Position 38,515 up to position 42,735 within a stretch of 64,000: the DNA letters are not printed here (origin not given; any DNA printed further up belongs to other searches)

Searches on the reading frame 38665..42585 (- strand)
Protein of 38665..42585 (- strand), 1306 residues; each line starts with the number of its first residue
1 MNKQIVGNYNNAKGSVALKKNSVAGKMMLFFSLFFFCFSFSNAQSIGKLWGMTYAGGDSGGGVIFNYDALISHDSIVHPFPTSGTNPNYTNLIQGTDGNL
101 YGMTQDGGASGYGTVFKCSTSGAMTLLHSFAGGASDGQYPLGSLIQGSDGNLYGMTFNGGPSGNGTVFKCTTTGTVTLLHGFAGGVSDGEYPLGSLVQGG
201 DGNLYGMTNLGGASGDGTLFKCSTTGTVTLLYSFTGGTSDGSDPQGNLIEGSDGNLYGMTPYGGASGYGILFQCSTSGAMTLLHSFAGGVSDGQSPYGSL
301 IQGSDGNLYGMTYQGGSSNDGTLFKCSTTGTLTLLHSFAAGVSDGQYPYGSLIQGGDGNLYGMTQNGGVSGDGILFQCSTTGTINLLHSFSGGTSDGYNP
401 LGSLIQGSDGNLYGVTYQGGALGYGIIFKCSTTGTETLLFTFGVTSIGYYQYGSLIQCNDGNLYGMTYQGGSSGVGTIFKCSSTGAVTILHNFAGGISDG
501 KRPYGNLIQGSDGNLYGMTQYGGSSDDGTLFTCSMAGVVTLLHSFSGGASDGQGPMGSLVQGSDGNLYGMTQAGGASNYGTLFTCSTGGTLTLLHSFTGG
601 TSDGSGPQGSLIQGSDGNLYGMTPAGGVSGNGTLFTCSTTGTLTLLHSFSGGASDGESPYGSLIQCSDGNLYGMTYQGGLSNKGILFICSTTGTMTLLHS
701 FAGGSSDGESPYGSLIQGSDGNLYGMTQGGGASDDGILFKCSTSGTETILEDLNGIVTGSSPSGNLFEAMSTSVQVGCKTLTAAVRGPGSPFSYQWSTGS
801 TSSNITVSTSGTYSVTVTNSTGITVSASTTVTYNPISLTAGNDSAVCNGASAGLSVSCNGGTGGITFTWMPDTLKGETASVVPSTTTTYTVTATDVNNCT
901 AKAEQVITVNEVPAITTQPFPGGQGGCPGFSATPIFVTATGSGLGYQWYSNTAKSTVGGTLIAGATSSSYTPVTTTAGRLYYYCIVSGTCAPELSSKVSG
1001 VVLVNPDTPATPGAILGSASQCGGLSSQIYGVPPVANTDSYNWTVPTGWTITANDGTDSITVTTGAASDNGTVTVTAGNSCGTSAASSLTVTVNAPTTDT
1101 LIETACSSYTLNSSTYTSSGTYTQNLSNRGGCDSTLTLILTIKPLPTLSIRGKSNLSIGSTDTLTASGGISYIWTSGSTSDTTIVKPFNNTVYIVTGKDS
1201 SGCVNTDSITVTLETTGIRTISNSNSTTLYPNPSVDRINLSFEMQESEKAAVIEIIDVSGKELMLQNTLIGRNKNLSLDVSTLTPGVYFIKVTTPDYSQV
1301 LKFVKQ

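Call 10: search_protein_families(library=pfam, proteins=[window:38665-42585:-], max_evalue=0.0001)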
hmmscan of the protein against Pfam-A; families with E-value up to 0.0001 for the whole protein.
window:38665-42585:- (1306 aa): 3 families
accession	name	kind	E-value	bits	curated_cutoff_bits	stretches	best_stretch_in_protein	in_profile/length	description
PF19408.5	PKD_6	-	1.1e-23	83.9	25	1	1009-1091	2-82/82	PKD-like domain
PF18962.6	Por_Secre_tail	-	4.2e-13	49.8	27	1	1229-1303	1-73/75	Secretion system C-terminal sorting domain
PF01705.24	CX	-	1.5e-06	29.1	25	0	665-691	22-48/59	CX module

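Call 26: search_protein_families(library=ncbifam, proteins=[window:38665-42585:-], max_evalue=0.001)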
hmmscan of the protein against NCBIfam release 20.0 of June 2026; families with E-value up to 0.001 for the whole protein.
window:38665-42585:- (1306 aa): 3 families
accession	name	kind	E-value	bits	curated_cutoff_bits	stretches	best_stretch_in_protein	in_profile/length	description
TIGR03803.2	Gloeo_Verruco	domain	1.2e-235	761.3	44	14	293-339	1-47/50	choice-of-anchor tandem repeat GloVer-containing protein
TIGR04183.1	Por_Secre_tail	domain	1.7e-13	50.3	23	1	1229-1306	1-72/72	T9SS type A sorting domain-containing protein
NF038113.1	T9SSA_dep_M36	equivalog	2.6e-09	35.8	885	1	1221-1304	788-867/869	T9SS-dependent M36 family metallopeptidase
